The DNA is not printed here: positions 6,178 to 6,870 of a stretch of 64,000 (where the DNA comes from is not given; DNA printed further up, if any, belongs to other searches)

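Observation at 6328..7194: HNH nuclease domain fused to the N-terminus of Cse2/Cas11 in a type I-E locus that still has cas3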

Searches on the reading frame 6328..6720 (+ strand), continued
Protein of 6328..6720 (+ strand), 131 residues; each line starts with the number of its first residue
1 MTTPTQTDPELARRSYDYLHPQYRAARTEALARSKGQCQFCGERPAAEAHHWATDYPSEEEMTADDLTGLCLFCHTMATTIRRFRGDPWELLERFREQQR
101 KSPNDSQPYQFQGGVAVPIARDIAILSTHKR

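Call 51: search_protein_families(library=phrogs, proteins=[window:6328-6657:+, P0127], max_evalue=1)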
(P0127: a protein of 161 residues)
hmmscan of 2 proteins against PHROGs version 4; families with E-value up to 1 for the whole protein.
window:6328-6657:+ (110 aa): 17 families
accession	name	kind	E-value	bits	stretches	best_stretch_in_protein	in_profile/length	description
phrog_8048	-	DNA, RNA and nucleotide metabolism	2.6e-06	27.8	1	7-88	151-235/273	HNH endonuclease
phrog_119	-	DNA, RNA and nucleotide metabolism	6.3e-06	26.3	1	16-84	184-260/443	HNH endonuclease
phrog_589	-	DNA, RNA and nucleotide metabolism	0.00014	22.6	1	15-94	71-154/179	HNH endonuclease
phrog_4581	-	head and packaging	0.00015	22.3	1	22-79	52-109/395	terminase small subunit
phrog_144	-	DNA, RNA and nucleotide metabolism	0.00021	22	1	20-88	69-142/175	HNH endonuclease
phrog_8446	-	DNA, RNA and nucleotide metabolism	0.00032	21.4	1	20-80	125-197/211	HNH endonuclease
phrog_740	-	DNA, RNA and nucleotide metabolism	0.00052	20.1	1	26-80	29-86/332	HNH endonuclease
phrog_7370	-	DNA, RNA and nucleotide metabolism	0.00055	21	1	29-89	35-92/115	HNH endonuclease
phrog_333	-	DNA, RNA and nucleotide metabolism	0.0015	19.7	1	18-79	16-79/138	HNH endonuclease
phrog_5956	-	DNA, RNA and nucleotide metabolism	0.0023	18.6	1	20-99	44-128/138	HNH endonuclease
phrog_1271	-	DNA, RNA and nucleotide metabolism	0.0063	16.9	1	22-97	253-332/361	HNH endonuclease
phrog_25061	-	DNA, RNA and nucleotide metabolism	0.019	16.4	1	18-81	122-188/219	HNH endonuclease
phrog_2255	-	DNA, RNA and nucleotide metabolism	0.029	14.8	1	22-80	99-170/211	HNH endonuclease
phrog_7566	-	unknown function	0.031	15.5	1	30-96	7-74/96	-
phrog_5200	-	DNA, RNA and nucleotide metabolism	0.075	14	1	25-79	30-85/154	HNH endonuclease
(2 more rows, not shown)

P0127 (161 aa): 17 families
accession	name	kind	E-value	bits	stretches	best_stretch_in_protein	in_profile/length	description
phrog_144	-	DNA, RNA and nucleotide metabolism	4.6e-07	30.6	1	8-88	70-152/175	HNH endonuclease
phrog_589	-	DNA, RNA and nucleotide metabolism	6e-05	23.9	1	11-66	80-139/179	HNH endonuclease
phrog_7370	-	DNA, RNA and nucleotide metabolism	8.5e-05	23.6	1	15-88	34-105/115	HNH endonuclease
phrog_4581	-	head and packaging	0.00053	20.5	1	12-66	55-109/395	terminase small subunit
phrog_8048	-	DNA, RNA and nucleotide metabolism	0.0048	17.1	1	13-92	167-251/273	HNH endonuclease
phrog_119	-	DNA, RNA and nucleotide metabolism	0.0069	16.2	1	5-67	186-256/443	HNH endonuclease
phrog_1985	-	DNA, RNA and nucleotide metabolism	0.015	16.2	1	49-92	106-148/184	HNH endonuclease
phrog_5956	-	DNA, RNA and nucleotide metabolism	0.015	15.9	1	5-80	42-122/138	HNH endonuclease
phrog_740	-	DNA, RNA and nucleotide metabolism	0.037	14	1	13-66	29-85/332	HNH endonuclease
phrog_333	-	DNA, RNA and nucleotide metabolism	0.05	14.8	1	13-62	24-75/138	HNH endonuclease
phrog_11862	-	unknown function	0.051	14.8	1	6-53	22-69/92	-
phrog_8344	-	unknown function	0.058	14.2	1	15-85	55-124/127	-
phrog_25061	-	DNA, RNA and nucleotide metabolism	0.059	14.8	1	9-72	126-192/219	HNH endonuclease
phrog_7566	-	unknown function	0.061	14.6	1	16-91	6-83/96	-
phrog_3497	-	unknown function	0.13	13.1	1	19-42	13-36/150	-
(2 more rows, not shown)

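Call 56: find_homologous_proteins(query=A2, max_evalue=0.001)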
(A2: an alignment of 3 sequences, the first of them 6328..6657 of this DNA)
Query A2 (3 sequences) (110 aa, profile of the alignment): 6 proteins with E <= 0.001 among 136 candidates.
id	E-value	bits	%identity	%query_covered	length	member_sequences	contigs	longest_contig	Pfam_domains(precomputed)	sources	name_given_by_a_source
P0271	1.2e-29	120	62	75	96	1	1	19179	-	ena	-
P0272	4.0e-28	116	54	73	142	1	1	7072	-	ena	-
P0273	9.8e-26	108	56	75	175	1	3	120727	-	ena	-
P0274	3.6e-25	106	55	75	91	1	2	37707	-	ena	-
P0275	7.4e-25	105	62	55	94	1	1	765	-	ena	-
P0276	2.2e-20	91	54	63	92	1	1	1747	-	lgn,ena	-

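Call 76: predict_structure(alignment_id=A4)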
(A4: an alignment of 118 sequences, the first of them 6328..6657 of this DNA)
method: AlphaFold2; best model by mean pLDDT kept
length: 110 residues; sequences in the alignment: 118
mean_pLDDT: 88.6   pTM: 0.76
mean pLDDT of the five models: 88.6, 88.3, 88.2, 87.7, 87.0
residues with pLDDT >= 90: 86; 70-90: 5; 50-70: 15; < 50: 4
segments of 3 or more residues with pLDDT < 50: none
pLDDT, mean of each block of 10 residues (from residue 1): 54 80 98 98 98 96 98 97 96 94 65
secondary structure, 60 per line:
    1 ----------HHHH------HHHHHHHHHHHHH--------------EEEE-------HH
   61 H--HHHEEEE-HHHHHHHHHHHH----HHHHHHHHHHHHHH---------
elements in order: H11-14 H21-33 E48-51 E67-70 H72-83 H88-101

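Call 79: fold_search(model_id=the predicted structure, library=pdb)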
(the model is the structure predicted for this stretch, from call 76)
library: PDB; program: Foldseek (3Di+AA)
matches with E <= 10: 108; with E <= 0.001: 0
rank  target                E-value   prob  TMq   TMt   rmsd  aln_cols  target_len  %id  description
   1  8yha_A                8.2e-03  1.00  0.52  0.17   3.7        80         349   26  Type I-EHNH Cascade-ssDNA complex (released 2024-07-31)
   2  8zlu_B                2.0e-02  1.00  0.58  0.19   6.7       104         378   23  Cryo-EM strcuture of Cas5-HNH Cascade,Conf1 (released 2024-12-04)
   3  5h0m                  3.3e-02  0.99  0.49  0.57   3.7        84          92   26  Crystal structure of deep-sea thermophilic bacteriophage GVE2 HNH endonuclease with zinc ion (released 2017-03-08)
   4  8zp7_B                3.5e-02  1.00  0.53  0.18   6.5        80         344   25  Cryo-EM structure of Cas5-HNH Cascade bound with sDNA, Conf1 (released 2024-12-04)
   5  6ghc_B                1.2e-01  0.96  0.36  0.15   3.6        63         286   28  Modification dependent EcoKMcrA restriction endonuclease (released 2018-08-08)
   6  9nvu_P                1.2e-01  0.87  0.36  0.07   7.1        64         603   23  Engineered OrufIscB-omegaRNA-target DNA complex (released 2025-05-21)
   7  6sz9_C                1.4e-01  0.87  0.40  0.24   4.2        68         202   19  Type IV Coupling Complex (T4CC) from L. pneumophila. (released 2020-05-13)
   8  8csz_D                2.1e-01  0.44  0.33  0.08  11.3        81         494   20  IscB and wRNA bound to Target DNA (released 2022-06-15)
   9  1e7l_A                3.2e-01  0.57  0.40  0.30   4.9        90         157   18  Endonuclease VII (EndoVII) N62D mutant from phage T4 (released 2001-05-04)
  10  4uxh_A                3.6e-01  0.77  0.30  0.20   2.4        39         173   26  Leishmania major Thymidine Kinase in complex with AP5dT (released 2015-05-27)
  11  5x42_C                3.6e-01  0.77  0.37  0.22   2.7        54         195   20  Structure of DotL(590-659)-DotN derived from Legionella pneumophila (released 2017-06-14)
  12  9lir_D                4.2e-01  0.63  0.34  0.08   3.4        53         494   26  CryoEM Structures Uncover the Unexpected Hinges of IscB for Enhanced Gene Editing (released 2026-01-21)
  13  5fuy_E                4.5e-01  0.84  0.36  0.24   2.2        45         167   16  catalytic domain of Thymidine kinase from Trypanosoma brucei with dTMP (released 2016-07-27)
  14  5fuy_F                4.8e-01  0.63  0.33  0.23   2.5        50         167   18  catalytic domain of Thymidine kinase from Trypanosoma brucei with dTMP (released 2016-07-27)
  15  5x1h_M                5.1e-01  0.51  0.38  0.23   4.1        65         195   20  Structure of Legionella pneumophila DotN (released 2017-06-14)
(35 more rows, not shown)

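Call 80: find_related_loci(query=A5, collection=viral_contigs, flank=5000)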
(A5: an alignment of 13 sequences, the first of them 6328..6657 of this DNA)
Query A5 (110 aa) in viral_contigs; peptide patterns used: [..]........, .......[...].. (x = any residue, [..] = any of these).
62 stretches matched a pattern, but none encodes a relative of the query by tblastn (E <= 1e-3).

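Call 81: search_protein_families(library=padloc, proteins=[P0127], max_evalue=0.01)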
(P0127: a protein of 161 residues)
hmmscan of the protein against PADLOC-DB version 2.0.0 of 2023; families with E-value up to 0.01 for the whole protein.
P0127 (161 aa): 0 families
